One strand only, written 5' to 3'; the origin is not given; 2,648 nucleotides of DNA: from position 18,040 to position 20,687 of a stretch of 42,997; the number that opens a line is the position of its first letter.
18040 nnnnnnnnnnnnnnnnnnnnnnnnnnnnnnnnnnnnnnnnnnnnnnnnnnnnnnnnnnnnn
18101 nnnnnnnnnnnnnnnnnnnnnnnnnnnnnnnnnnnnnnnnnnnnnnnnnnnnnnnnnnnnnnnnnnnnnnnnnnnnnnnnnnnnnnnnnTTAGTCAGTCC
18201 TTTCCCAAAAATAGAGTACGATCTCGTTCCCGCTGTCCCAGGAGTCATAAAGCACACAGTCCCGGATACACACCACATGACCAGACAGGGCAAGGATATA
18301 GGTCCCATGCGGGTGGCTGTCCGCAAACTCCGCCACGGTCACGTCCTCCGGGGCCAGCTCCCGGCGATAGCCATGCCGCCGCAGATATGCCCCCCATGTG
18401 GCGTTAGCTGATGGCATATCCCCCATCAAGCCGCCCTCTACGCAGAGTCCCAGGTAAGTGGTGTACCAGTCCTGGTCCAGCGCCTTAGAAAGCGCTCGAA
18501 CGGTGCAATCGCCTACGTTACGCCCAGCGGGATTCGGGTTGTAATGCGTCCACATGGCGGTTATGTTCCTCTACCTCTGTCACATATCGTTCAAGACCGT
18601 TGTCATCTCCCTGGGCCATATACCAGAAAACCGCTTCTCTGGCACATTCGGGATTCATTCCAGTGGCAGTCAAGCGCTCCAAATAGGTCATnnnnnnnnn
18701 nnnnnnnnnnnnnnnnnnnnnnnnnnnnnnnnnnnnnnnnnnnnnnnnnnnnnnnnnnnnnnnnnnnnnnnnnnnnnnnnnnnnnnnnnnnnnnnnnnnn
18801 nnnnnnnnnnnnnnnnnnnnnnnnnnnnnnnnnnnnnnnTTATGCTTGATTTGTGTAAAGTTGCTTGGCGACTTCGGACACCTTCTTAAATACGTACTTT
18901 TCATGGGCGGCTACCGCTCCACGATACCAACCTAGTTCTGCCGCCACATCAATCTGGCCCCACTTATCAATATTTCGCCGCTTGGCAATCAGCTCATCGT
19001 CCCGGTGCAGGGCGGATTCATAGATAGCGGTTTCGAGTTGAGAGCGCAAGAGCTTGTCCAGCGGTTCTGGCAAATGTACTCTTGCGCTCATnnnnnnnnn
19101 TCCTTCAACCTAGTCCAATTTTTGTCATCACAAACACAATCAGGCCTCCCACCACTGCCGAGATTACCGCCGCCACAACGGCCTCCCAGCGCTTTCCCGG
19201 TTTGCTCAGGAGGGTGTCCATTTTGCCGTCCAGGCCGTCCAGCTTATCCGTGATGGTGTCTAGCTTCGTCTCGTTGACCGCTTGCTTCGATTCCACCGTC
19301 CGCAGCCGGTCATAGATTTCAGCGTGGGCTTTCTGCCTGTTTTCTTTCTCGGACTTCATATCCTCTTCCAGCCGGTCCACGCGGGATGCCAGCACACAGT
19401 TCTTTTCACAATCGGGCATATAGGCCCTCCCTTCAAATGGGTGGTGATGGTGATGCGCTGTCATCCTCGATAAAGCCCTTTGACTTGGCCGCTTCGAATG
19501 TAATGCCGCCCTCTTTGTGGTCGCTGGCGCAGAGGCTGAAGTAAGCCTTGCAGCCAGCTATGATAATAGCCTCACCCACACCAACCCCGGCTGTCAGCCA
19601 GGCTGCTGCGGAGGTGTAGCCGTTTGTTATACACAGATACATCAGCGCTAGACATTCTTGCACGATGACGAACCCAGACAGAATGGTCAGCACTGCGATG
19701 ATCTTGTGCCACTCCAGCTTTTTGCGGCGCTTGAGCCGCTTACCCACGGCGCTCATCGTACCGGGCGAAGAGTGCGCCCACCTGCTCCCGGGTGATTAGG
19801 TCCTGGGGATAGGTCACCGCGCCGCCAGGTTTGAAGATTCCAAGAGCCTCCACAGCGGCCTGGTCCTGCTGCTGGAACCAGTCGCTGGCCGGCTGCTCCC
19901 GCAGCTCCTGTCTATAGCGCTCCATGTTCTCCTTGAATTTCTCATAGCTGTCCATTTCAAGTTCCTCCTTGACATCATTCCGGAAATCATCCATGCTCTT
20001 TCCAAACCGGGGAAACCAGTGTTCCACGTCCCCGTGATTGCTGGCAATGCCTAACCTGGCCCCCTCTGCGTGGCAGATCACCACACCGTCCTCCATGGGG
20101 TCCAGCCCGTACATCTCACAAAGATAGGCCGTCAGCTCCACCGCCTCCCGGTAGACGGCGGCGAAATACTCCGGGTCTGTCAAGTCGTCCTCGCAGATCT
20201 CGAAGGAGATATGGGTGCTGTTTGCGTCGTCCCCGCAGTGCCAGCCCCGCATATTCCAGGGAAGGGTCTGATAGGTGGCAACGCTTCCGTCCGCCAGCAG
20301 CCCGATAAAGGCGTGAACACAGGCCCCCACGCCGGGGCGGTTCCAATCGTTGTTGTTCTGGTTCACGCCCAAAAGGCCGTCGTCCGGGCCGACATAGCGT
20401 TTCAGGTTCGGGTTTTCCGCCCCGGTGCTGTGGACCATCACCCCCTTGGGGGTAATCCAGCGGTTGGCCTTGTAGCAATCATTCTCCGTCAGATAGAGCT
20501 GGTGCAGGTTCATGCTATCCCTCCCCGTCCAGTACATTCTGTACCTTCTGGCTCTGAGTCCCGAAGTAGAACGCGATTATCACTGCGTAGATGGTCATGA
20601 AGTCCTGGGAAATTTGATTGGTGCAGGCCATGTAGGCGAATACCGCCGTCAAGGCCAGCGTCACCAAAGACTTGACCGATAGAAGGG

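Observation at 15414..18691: Eight-gene post-lysis cargo operon of unknown function sits in the lysogenic-conversion slot next to attP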

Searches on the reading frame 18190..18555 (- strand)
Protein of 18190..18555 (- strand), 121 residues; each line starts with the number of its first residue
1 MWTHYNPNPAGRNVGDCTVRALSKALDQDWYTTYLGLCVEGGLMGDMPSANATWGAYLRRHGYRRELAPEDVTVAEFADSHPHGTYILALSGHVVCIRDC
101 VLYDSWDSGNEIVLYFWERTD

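Call 4: search_protein_families(library=pfam, proteins=[window:18190-18555:-], max_evalue=1)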
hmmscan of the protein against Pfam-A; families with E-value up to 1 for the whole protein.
window:18190-18555:- (121 aa): 0 families

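Call 5: search_protein_families(library=phrogs, proteins=[window:18190-18555:-], max_evalue=0.1)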
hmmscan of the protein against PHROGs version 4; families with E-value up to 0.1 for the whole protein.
window:18190-18555:- (121 aa): 2 families
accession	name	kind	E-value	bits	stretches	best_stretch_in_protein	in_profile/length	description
phrog_3754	-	unknown function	1.5e-32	113.9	1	1-119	7-143/145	-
phrog_15863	-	unknown function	1.2e-05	25.8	1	3-113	4-114/312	-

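Call 6: search_protein_families(library=ncbifam, proteins=[window:18190-18555:-], max_evalue=0.1)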
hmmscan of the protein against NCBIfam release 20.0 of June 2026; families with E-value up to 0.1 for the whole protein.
window:18190-18555:- (121 aa): 0 families

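Call 11: search_protein_families(library=padloc, proteins=[window:18190-18555:-], max_evalue=0.1)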
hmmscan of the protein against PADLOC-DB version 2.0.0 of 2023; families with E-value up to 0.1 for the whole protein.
window:18190-18555:- (121 aa): 0 families

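Call 31: search_solved_structures(query=window:18190-18555:-, max_evalue=10, show_alignments=2)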
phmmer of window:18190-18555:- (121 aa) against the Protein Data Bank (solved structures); distinct sequences matched with E-value up to 10: 0.

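Call 34: find_homologous_proteins(query=window:18190-18555:-)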
Query window:18190-18555:- (121 aa): 1848 proteins with E <= 0.001 among 1865 candidates; the best 120 are listed.
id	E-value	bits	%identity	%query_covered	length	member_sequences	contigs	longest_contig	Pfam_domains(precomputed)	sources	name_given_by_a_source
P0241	1.5e-81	289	100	100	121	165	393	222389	-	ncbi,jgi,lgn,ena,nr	jgi:hypothetical protein|nr:MAG TPA: hypothetical protein [Caudoviricetes sp.]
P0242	1.2e-66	241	85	98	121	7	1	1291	-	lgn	-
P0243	1.2e-65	237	91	92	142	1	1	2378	-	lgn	-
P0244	3.7e-65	236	85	96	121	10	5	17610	-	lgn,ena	-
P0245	4.6e-65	236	82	98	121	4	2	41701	-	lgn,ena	-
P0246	7.3e-65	235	82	98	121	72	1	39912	-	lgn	-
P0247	2.7e-64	233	80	99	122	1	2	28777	-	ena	-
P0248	4.4e-64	232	81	98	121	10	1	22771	-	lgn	-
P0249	6.4e-64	232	82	100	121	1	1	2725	-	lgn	-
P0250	1.1e-63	231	82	98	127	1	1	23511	-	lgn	-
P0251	1.5e-63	231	80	98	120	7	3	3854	-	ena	-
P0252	1.8e-63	230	78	98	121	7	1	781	-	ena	-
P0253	2.3e-63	230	80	98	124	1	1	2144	-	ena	-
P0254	5.0e-63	229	78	98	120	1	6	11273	-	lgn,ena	-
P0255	1.1e-62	228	79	97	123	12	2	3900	-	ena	-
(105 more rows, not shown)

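Call 44: predict_structure(alignment_id=A2)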
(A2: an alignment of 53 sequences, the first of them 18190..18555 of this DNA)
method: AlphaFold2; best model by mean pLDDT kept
length: 121 residues; sequences in the alignment: 53
mean_pLDDT: 95.9   pTM: 0.88
mean pLDDT of the five models: 95.9, 93.0, 89.2, 88.5, 88.4
residues with pLDDT >= 90: 116; 70-90: 4; 50-70: 1; < 50: 0
segments of 3 or more residues with pLDDT < 50: none
pLDDT, mean of each block of 10 residues (from residue 1): 96 91 98 98 96 96 97 98 97 96 97 95 62
secondary structure, 60 per line:
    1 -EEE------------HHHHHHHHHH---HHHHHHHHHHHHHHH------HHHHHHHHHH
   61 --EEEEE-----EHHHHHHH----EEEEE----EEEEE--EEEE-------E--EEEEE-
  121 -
elements in order: E2-4 H17-26 H30-44 H51-60 E63-67 H74-80 E85-89 E94-98 E101-104 E115-119

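Call 47: fold_search(model_id=the predicted structure, library=pdb)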
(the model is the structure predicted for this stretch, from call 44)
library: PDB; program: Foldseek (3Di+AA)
matches with E <= 10: 330; with E <= 0.001: 0
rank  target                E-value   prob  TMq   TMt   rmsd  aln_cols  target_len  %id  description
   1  6pgv_A                7.3e-02  0.91  0.48  0.40   4.4        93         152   19  Human Josephin-2 in complex with ubiquitin (released 2019-10-23)
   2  8brf_AAA              1.3e-01  0.57  0.52  0.46   5.9       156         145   12  YopQ apo from Yersinia enterocolitica (released 2023-12-13)
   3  3k8u                  2.7e-01  0.41  0.50  0.46   5.8       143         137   10  Crystal Structure of the Peptidase Domain of Streptococcus ComA, a Bi-functional ABC Transporter Involved in Quorum Sens (released 2010-02-23)
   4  6tg9_A                3.3e-01  0.06  0.18  0.03  11.9       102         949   15  Cryo-EM Structure of NADH reduced form of NAD+-dependent Formate Dehydrogenase from Rhodobacter capsulatus (released 2020-04-22)
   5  3fe5                  3.8e-01  0.13  0.23  0.11   6.3        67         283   18  Crystal structure of 3-hydroxyanthranilate 3,4-dioxygenase from bovine kidney (released 2009-06-09)
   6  1y4h_A                4.9e-01  0.14  0.36  0.28   8.2       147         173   10  Wild type staphopain-staphostatin complex (released 2005-01-18)
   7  4d0v_D                4.9e-01  0.05  0.15  0.15  10.7        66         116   15  Crystal structure of the fiber head domain of the Atadenovirus snake adenovirus 1, native, I213 crystal form (released 2014-12-17)
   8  4j30_A                5.3e-01  0.21  0.34  0.29   4.1        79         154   13  Structure of the effector - immunity system Tae4 / Tai4 from Salmonella typhimurium, selenomethionine variant (released 2013-05-22)
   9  8s9t_B                5.3e-01  0.06  0.18  0.14   8.4        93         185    9  CRISPR-Cas type III-D effector complex (released 2024-04-24)
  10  4umi                  5.6e-01  0.05  0.15  0.15  10.7        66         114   15  Crystal structure of the fiber head domain of the Atadenovirus snake adenovirus 1, native, F23 crystal form (released 2014-12-17)
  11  4olk_B                6.0e-01  0.23  0.29  0.22   6.5        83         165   12  The CHAP domain of LysGH15 (released 2014-05-28)
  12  4ct3_E                6.0e-01  0.20  0.29  0.22   6.3        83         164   11  Methylmercury chloride derivative structure of the lytic CHAPK domain of the endolysin LysK from Staphylococcus aureus (released 2014-08-06)
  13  4d1g_A                6.9e-01  0.06  0.16  0.17  10.4        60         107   17  Crystal structure of the fiber head domain of the Atadenovirus snake adenovirus 1, native, second P212121 crystal form (released 2014-12-17)
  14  4d0u_D                7.3e-01  0.04  0.15  0.16  10.7        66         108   15  Crystal structure of the fiber head domain of the Atadenovirus snake adenovirus 1, selenomethionine-derivative (released 2014-12-17)
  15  4d0v_A                7.3e-01  0.04  0.15  0.16  10.7        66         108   15  Crystal structure of the fiber head domain of the Atadenovirus snake adenovirus 1, native, I213 crystal form (released 2014-12-17)
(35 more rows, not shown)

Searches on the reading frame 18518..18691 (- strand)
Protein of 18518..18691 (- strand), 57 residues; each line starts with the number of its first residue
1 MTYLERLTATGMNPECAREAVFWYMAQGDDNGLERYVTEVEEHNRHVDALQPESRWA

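Call 4: search_protein_families(library=pfam, proteins=[window:18518-18691:-], max_evalue=1)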
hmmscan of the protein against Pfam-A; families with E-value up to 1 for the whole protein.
window:18518-18691:- (57 aa): 0 families

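Call 5: search_protein_families(library=phrogs, proteins=[window:18518-18691:-], max_evalue=0.1)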
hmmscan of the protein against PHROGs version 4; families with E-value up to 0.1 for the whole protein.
window:18518-18691:- (57 aa): 0 families

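Call 6: search_protein_families(library=ncbifam, proteins=[window:18518-18691:-], max_evalue=0.1)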
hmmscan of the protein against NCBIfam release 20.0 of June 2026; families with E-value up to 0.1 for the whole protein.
window:18518-18691:- (57 aa): 0 families

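Call 11: search_protein_families(library=padloc, proteins=[window:18518-18691:-], max_evalue=0.1)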
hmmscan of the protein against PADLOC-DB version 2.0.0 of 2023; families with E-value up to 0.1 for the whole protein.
window:18518-18691:- (57 aa): 0 families

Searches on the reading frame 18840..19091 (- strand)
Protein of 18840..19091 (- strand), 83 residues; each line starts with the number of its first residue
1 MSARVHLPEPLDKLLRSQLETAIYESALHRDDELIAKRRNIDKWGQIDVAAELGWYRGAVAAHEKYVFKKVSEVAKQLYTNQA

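Call 4: search_protein_families(library=pfam, proteins=[window:18840-19091:-], max_evalue=1)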
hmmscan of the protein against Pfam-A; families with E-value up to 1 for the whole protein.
window:18840-19091:- (83 aa): 0 families

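Call 5: search_protein_families(library=phrogs, proteins=[window:18840-19091:-], max_evalue=0.1)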
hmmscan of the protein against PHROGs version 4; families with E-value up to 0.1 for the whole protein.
window:18840-19091:- (83 aa): 0 families

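Call 6: search_protein_families(library=ncbifam, proteins=[window:18840-19091:-], max_evalue=0.1)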
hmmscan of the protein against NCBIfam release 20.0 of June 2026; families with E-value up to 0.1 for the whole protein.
window:18840-19091:- (83 aa): 0 families

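Call 11: search_protein_families(library=padloc, proteins=[window:18840-19091:-], max_evalue=0.1)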
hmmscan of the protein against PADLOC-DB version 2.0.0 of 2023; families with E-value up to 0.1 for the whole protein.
window:18840-19091:- (83 aa): 0 families

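Call 88: search_solved_structures(query=A5, max_evalue=10, show_alignments=1)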
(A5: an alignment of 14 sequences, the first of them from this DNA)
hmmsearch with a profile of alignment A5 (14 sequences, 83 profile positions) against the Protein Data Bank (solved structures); distinct sequences matched with E-value up to 10: 23.
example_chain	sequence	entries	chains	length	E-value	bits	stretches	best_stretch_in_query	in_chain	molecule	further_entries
2n5g_A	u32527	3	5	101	1.7e-06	31.1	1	13-68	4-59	TrfB transcriptional repressor protein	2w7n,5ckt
5ckt_A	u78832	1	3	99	2.2e-06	30.7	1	13-69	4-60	TrfB transcriptional repressor protein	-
8qa9_C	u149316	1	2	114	2.4e-06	30.6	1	13-68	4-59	TrfB transcriptional repressor protein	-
5cm3_A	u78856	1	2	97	2.5e-06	30.5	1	13-69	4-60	TrfB transcriptional repressor protein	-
5clv_A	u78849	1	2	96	2.6e-06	30.5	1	13-69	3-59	TrfB transcriptional repressor protein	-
5clv_E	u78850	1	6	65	4.8e-06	29.6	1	13-68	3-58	TrfB transcriptional repressor protein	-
7bbq_A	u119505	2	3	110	0.0006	22.9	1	34-73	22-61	KORA domain-containing protein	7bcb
7bca_A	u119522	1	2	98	0.00062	22.9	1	34-73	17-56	KORA domain-containing protein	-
6nr8_6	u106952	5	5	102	0.068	16.3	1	49-80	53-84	Prefoldin subunit 6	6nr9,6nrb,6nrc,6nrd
7wu7_6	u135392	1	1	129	0.1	15.7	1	49-80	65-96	Prefoldin subunit 6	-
2w48_A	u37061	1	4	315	0.25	14.5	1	35-65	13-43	SORBITOL OPERON REGULATOR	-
8sua_A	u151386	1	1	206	0.26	14.5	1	7-49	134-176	DarR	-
8svd_A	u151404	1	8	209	0.27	14.4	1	7-49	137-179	DarR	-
2rvc_A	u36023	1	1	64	0.28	14.3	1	44-66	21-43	Interferon-inducible and double-stranded-dependent eIF-2kinase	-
4kmf_A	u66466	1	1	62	0.29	14.3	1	44-66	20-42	Interferon-inducible and double-stranded-dependent eIF-2kinase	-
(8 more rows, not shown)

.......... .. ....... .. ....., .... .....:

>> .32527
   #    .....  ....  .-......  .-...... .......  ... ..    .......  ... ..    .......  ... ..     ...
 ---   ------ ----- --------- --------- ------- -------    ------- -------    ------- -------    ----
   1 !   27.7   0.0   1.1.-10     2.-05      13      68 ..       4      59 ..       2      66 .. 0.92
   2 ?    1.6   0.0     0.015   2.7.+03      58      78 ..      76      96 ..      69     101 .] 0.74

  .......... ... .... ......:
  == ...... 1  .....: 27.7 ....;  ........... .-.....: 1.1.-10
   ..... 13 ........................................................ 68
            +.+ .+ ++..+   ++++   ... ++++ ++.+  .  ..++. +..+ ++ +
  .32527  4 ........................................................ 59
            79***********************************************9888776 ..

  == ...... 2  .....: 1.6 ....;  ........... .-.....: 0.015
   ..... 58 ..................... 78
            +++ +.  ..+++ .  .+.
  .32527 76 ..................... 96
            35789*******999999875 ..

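Call 89: search_protein_families(library=pfam, alignment_id=A5, max_evalue=0.05)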
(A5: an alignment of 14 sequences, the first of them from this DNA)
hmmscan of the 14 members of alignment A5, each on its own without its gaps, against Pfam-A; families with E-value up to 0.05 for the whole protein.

A. member 1, seq(83 aa): 0 families

B. families by the number of members that match (of 14 scanned): 10 families
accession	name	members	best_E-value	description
PF16509.11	KORA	9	0.00016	TrfB plasmid transcriptional repressor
PF04545.22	Sigma70_r4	4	0.0026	Sigma-70, region 4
PF01022.26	HTH_5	3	0.0035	Bacterial regulatory protein, arsR family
PF13545.12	HTH_Crp_2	2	0.002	Crp-like helix-turn-helix domain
PF21476.4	PF0610-like_N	2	0.0039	PF0610-like, N-terminal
PF13936.12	HTH_38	2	0.01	Helix-turn-helix domain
PF12840.13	HTH_20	2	0.011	Helix-turn-helix domain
PF08535.16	KorB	2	0.023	KorB domain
PF13384.12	HTH_23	1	0.03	Homeodomain-like domain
PF09339.16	HTH_IclR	1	0.036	IclR helix-turn-helix domain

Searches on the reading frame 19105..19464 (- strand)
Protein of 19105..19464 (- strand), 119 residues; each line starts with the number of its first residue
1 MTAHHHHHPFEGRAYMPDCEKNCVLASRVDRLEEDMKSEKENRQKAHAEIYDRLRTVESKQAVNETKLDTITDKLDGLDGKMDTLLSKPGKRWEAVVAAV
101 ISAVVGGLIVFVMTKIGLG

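Call 4: search_protein_families(library=pfam, proteins=[window:19105-19464:-], max_evalue=1)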
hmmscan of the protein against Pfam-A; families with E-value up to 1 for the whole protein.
window:19105-19464:- (119 aa): 6 families
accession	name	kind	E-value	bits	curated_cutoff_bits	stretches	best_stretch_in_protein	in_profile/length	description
PF12325.13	TMF_TATA_bd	-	0.0074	16.8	29.1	1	30-96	29-94/115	TATA element modulatory factor 1 TATA binding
PF19220.6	Rod_CreS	-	0.014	14.9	100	1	27-79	167-219/359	Crescentin, rod domain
PF16748.10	INSC_LBD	-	0.022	14.7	27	1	14-39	14-39/47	Inscuteable LGN-binding domain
PF08656.15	DASH_Dad3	-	0.2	12.1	23.1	1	25-63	15-53/76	DASH complex subunit Dad3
PF10779.14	XhlA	-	0.73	10.5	34.7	1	41-80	10-46/67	Haemolysin XhlA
PF14362.11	DUF4407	-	0.75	9.5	31.3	0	26-100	190-264/297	Domain of unknown function (DUF4407)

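Call 5: search_protein_families(library=phrogs, proteins=[window:19105-19464:-], max_evalue=0.1)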
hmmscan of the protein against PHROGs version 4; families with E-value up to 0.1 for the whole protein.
window:19105-19464:- (119 aa): 19 families
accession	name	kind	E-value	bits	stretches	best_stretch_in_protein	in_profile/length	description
phrog_937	-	other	8.9e-13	49.6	1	19-116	3-110/115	hemolysin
phrog_1193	-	other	2.5e-05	25.2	1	35-116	3-74/76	hemolysin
phrog_5225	-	unknown function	8.3e-05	23.9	1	35-113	11-86/92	-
phrog_12015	-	unknown function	0.0013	19.3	1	49-87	123-161/165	-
phrog_27177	-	unknown function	0.0099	16.9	1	38-99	16-77/84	-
phrog_31408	-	unknown function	0.011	16.9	1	24-115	9-101/104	-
phrog_1103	-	unknown function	0.011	16.8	1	37-110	4-68/80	-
phrog_37797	-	unknown function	0.012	15.6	1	37-88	237-288/398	-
phrog_1009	-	unknown function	0.016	16.3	1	25-75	46-99/103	-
phrog_25524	-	unknown function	0.016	16.2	1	18-76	86-145/199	-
phrog_1863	-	unknown function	0.022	15.7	1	18-74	35-94/97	-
phrog_6324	-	unknown function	0.046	15.1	0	32-115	13-90/94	-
phrog_32850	-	unknown function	0.054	15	0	39-77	28-65/73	-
phrog_23539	-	unknown function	0.059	14.7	1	22-82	5-67/90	-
phrog_5553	-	unknown function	0.061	14.6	1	27-96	35-107/114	-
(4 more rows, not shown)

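Call 6: search_protein_families(library=ncbifam, proteins=[window:19105-19464:-], max_evalue=0.1)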
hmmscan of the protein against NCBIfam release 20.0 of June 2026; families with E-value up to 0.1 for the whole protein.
window:19105-19464:- (119 aa): 2 families
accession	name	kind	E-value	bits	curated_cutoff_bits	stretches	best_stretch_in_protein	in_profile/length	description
NF045487.1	ASRP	equivalog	0.001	17.8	300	1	25-84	388-447/593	archaea-specific SMC-related protein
NF001646.0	PRK00420.1-3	equivalog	0.012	15.9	117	1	11-70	34-92/117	hypothetical protein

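Call 11: search_protein_families(library=padloc, proteins=[window:19105-19464:-], max_evalue=0.1)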
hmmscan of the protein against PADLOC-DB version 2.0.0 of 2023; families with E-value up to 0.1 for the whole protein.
window:19105-19464:- (119 aa): 1 family
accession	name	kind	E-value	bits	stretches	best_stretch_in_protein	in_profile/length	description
PDLC02750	PbeC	-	0.0035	14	1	22-79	351-411/629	PbeC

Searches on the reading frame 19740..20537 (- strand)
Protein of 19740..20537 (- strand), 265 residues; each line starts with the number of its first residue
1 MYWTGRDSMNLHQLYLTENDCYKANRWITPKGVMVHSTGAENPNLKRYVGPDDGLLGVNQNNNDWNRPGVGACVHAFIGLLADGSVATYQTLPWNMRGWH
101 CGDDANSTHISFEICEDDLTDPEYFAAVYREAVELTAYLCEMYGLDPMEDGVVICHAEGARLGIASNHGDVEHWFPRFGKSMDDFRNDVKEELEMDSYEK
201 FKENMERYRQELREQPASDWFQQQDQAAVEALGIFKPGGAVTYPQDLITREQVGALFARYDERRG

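Call 85: search_protein_families(library=pfam, proteins=[window:19740-20537:-], max_evalue=0.001)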
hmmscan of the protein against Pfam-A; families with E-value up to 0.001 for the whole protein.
window:19740-20537:- (265 aa): 1 family
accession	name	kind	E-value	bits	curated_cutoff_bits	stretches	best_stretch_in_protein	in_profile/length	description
PF01510.30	Amidase_2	-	7.9e-16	59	26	1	29-158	4-121/131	N-acetylmuramoyl-L-alanine amidase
